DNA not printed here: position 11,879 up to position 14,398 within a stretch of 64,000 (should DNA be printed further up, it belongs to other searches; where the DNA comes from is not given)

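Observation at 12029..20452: An 8.4-kb co-directional surface-glycan locus made of polytopic GT-C-like proteins plus sugar-modifying enzymes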

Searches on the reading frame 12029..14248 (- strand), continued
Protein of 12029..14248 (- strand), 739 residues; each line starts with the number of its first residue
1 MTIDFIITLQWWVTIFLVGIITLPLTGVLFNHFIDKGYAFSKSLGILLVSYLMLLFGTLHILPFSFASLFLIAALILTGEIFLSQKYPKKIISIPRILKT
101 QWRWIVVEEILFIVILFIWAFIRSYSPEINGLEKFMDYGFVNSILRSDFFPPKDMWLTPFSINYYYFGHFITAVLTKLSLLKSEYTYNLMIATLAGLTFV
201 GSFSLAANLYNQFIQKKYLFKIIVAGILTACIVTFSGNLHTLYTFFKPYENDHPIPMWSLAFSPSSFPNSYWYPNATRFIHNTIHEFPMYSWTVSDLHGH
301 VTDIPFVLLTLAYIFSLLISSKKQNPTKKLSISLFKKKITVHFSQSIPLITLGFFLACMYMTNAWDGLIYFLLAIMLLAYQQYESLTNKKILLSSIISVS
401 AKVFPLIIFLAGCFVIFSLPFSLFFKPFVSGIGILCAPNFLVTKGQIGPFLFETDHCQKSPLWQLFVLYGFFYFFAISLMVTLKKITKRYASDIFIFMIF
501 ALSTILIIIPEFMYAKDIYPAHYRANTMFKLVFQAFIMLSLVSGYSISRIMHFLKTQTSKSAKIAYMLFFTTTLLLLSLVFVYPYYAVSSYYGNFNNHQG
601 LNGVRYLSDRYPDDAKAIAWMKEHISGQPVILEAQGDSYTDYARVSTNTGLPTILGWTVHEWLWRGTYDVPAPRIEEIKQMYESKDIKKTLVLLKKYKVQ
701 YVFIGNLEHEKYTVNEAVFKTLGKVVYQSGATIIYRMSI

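Call 41: fold_search(model_id=the predicted structure, library=pdb)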
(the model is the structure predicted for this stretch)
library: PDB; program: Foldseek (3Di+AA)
matches with E <= 10: 159; with E <= 0.001: 9
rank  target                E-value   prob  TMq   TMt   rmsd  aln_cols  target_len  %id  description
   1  7oci_F                1.8e-07  1.00  0.38  0.42  11.2       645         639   11  Cryo-EM structure of yeast Ost6p containing oligosaccharyltransferase complex (released 2022-02-16)
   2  7zlh_A                3.6e-07  1.00  0.35  0.38  12.4       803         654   10  Cryo-EM structure of C-mannosyltransferase CeDPY19, in apo state, bound to CMT2-Fab and anti-Fab nanobody (released 2023-01-11)
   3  7zlg_A                1.0e-06  1.00  0.36  0.39  12.0       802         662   10  Cryo-EM structure of C-mannosyltransferase CeDPY19, in complex with acceptor peptide and bound to CMT2-Fab and anti-Fa (released 2023-01-11)
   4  5gmy_A                1.9e-06  1.00  0.37  0.34  14.3       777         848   10  Crystal structure of the Archaeoglobus fulgidus oligosaccharyltransferase (O29867_ARCFU) tethered with an acceptor pep (released 2017-02-01)
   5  7zli_A                2.1e-06  1.00  0.37  0.40  11.6       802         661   10  Cryo-EM structure of C-mannosyltransferase CeDPY19, in complex with Dol25-P-Man and bound to CMT2-Fab and anti-Fab nan (released 2023-01-11)
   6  7e9s_A                3.3e-06  1.00  0.35  0.31  13.8       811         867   11  Archaeal oligosaccharyltransferase AglB from Archaeoglobus fulgidus in complex with an inhibitory peptide and a dolich (released 2021-09-08)
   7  3wak                  7.3e-06  1.00  0.35  0.31  14.5       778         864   11  Crystal structure of the Archaeoglobus fulgidus oligosaccharyltransferase (O29867_ARCFU) in the apo form (released 2013-10-30)
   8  8if8_C                3.2e-05  1.00  0.34  0.41  15.9       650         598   11  Arabinosyltransferase AftA (released 2023-05-31)
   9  8if8_B                1.7e-04  1.00  0.39  0.45   9.2       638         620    9  Arabinosyltransferase AftA (released 2023-05-31)
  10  7w72_U                4.5e-02  0.87  0.23  0.35  18.1       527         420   11  Structure of a human glycosylphosphatidylinositol (GPI) transamidase (released 2022-02-16)
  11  3vu0_A                5.8e-02  1.00  0.12  0.48   7.5       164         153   11  Crystal structure of the C-terminal globular domain of oligosaccharyltransferase (AfAglB-S2, AF_0040, O30195_ARCFU) fr (released 2013-01-23)
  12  3vu0_C                1.2e-01  1.00  0.11  0.49   7.2       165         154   10  Crystal structure of the C-terminal globular domain of oligosaccharyltransferase (AfAglB-S2, AF_0040, O30195_ARCFU) fr (released 2013-01-23)
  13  6p25_A                1.3e-01  0.99  0.22  0.22   7.0       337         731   13  Structure of S. cerevisiae protein O-mannosyltransferase Pmt1-Pmt2 complex bound to the sugar donor and a peptide acce (released 2019-07-10)
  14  3vu0_B                1.6e-01  1.00  0.11  0.47   7.1       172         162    9  Crystal structure of the C-terminal globular domain of oligosaccharyltransferase (AfAglB-S2, AF_0040, O30195_ARCFU) fr (released 2013-01-23)
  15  8imx_U                1.7e-01  0.69  0.23  0.36  17.8       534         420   12  Cryo-EM structure of GPI-T with a chimeric GPI-anchored protein (released 2023-08-16)
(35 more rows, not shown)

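Call 65: search_solved_structures(query=A2, max_evalue=10, show_alignments=2)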
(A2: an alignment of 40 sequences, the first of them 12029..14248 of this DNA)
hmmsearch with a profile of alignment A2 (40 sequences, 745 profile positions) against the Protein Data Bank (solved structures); distinct sequences matched with E-value up to 10: 0.

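Call 71: search_dna_similar(query=window:12029-14248:-, collection=plasmids, mode=protein, max_evalue=0.00001, max_rows=15)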
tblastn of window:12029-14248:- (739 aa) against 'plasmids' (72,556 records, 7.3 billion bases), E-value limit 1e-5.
Records with a match: 2; places in all: 2; records where one place covers at least 80% of the query: 1.
Best place of each record, by identity: <60% 2.
By first word of the organism name: Pseudobutyrivibrio 1; Halarchaeum 1.
By predicted mobility (MOB-suite, as given by PLSDB): non-mobilizable 2.
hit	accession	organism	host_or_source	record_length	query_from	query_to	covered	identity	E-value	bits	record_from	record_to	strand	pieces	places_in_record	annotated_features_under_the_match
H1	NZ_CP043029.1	Pseudobutyrivibrio xylanivorans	Bovine,rumen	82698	10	732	98%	27.3%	2e-56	217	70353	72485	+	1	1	DUF2298 domain-containing protein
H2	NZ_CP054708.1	Halarchaeum sp. CBA1220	solar salt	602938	506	738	32%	29.0%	3e-8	65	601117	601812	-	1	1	none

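Call 72: get_annotated_region(hit=H1, flank=12000)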
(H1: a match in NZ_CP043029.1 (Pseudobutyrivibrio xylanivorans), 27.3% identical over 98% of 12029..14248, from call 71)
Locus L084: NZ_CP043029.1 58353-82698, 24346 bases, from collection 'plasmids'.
description: Pseudobutyrivibrio xylanivorans strain MA3014 plasmid pNP95, complete sequence
organism: Pseudobutyrivibrio xylanivorans (NCBI taxid 185007)
taxonomy: Bacteria; Bacillota; Clostridia; Lachnospirales; Lachnospiraceae; Pseudobutyrivibrio; Pseudobutyrivibrio xylanivorans
host: -; source: Bovine,rumen; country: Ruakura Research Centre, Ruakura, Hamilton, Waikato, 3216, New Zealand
typing (MOB-suite, as given by PLSDB): non-mobilizable
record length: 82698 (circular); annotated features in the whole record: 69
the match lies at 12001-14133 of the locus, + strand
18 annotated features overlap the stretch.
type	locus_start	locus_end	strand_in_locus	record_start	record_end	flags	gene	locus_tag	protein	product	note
CDS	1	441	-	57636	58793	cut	wecB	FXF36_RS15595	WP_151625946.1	UDP-N-acetylglucosamine 2-epimerase (non-hydrolyzing)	GO:0009103 - lipopolysaccharide biosynthetic process [Evidence IEA]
CDS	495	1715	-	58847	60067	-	-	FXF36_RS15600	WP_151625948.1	NAD-dependent epimerase/dehydratase family protein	-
CDS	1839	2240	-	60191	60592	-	-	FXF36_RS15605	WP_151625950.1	DUF6548 family protein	-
CDS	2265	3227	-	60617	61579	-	-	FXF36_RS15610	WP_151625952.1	glycosyltransferase family 2 protein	-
CDS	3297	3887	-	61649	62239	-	-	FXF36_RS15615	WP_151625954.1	hypothetical protein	-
CDS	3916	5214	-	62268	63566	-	-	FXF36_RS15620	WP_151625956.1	DegT/DnrJ/EryC1/StrS family aminotransferase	-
CDS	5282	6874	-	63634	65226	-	-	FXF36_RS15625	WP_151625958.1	glucosyltransferase domain-containing protein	-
CDS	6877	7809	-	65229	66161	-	-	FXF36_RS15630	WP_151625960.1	glycosyltransferase family 2 protein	-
CDS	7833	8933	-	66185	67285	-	-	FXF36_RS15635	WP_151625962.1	hypothetical protein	-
CDS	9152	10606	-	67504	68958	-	-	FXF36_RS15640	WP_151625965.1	O-antigen ligase family protein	-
CDS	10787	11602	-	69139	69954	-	-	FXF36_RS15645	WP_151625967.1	hypothetical protein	-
CDS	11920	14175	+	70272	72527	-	-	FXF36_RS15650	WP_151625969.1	DUF2298 domain-containing protein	-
CDS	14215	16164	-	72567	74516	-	-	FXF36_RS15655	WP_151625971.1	nucleoside-diphosphate sugar epimerase/dehydratase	GO:0000271 - polysaccharide biosynthetic process [Evidence IEA]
CDS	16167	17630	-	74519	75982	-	-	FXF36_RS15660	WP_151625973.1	hypothetical protein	-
CDS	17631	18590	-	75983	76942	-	-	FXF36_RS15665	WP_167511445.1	hypothetical protein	-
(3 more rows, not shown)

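Call 73: get_annotated_region(hit=H2, flank=12000)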
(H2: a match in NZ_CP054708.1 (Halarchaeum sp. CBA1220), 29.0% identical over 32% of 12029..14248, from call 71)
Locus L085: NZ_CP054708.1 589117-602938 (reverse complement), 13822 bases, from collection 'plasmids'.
description: Halarchaeum sp. CBA1220 plasmid pCBA1220-01, complete sequence
organism: Halarchaeum sp. CBA1220 (NCBI taxid 1853682)
taxonomy: Archaea; Euryarchaeota; Halobacteria; Halobacteriales; Halobacteriaceae; Halarchaeum; Halarchaeum sp. CBA1220
host: -; source: solar salt; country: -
typing (MOB-suite, as given by PLSDB): non-mobilizable
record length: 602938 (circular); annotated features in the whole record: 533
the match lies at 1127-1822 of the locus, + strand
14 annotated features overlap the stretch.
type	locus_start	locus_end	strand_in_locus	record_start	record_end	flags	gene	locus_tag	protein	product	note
CDS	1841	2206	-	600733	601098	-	-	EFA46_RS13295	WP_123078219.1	hypothetical protein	-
CDS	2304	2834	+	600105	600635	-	msrA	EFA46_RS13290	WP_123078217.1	peptide-methionine (S)-S-oxide reductase MsrA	GO:0030091 - protein repair [Evidence IEA]; GO:0006979 - response to oxidative stress [Evidence IEA]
CDS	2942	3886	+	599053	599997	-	-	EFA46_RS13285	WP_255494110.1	M48 family metalloprotease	GO:0006508 - proteolysis [Evidence IEA]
CDS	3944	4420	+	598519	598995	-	-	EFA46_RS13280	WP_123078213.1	universal stress protein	-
CDS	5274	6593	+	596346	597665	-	-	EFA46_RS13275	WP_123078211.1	orc1/cdc6 family replication initiation protein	-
CDS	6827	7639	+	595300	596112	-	-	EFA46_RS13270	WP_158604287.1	NmrA family NAD(P)-binding protein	-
CDS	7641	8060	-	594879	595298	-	-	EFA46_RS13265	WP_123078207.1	CopG family ribbon-helix-helix protein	-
CDS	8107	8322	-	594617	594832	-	-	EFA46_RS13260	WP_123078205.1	hypothetical protein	-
CDS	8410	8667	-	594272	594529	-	-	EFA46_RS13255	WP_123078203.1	hypothetical protein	-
CDS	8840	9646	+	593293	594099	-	-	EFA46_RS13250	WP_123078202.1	aldo/keto reductase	-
CDS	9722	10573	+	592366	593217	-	-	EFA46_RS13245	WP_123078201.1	translation initiation factor eIF-2B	-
CDS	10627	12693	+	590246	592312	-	-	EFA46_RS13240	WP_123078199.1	alpha-amylase family glycosyl hydrolase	GO:0005975 - carbohydrate metabolic process [Evidence IEA]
CDS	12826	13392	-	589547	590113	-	-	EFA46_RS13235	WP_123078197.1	GNAT family N-acetyltransferase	-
CDS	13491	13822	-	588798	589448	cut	-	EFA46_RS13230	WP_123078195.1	polysaccharide deacetylase family protein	-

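Call 106: search_protein_representatives(protein=window:12029-14248:-)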
Query: 739 residues. Proteins with E-value up to 0.001 (for the whole library): 6654; up to 1e-10: 4994; up to 1e-30: 2428. The best 150 are listed.
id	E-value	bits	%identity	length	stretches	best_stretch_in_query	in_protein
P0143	1.3e-270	916.3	58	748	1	3-735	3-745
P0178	7.6e-252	854.3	58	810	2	265-737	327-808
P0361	2.6e-245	832.7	56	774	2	349-737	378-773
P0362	7.0e-231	785.0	53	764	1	4-736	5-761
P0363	4.0e-206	703.1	54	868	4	2-263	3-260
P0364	6.8e-198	675.9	51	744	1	5-737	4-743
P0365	2.3e-190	651.0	51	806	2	4-483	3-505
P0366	4.4e-188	643.5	47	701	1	4-738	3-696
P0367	1.1e-186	638.8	52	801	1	3-737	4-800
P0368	1.6e-186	638.3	46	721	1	3-737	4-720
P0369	2.7e-178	611.1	49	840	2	2-436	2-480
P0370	6.2e-174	596.7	52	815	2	7-485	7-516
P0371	9.3e-174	596.1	56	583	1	155-737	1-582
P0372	3.7e-172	590.8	50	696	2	255-736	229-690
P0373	1.2e-168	579.2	46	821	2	4-482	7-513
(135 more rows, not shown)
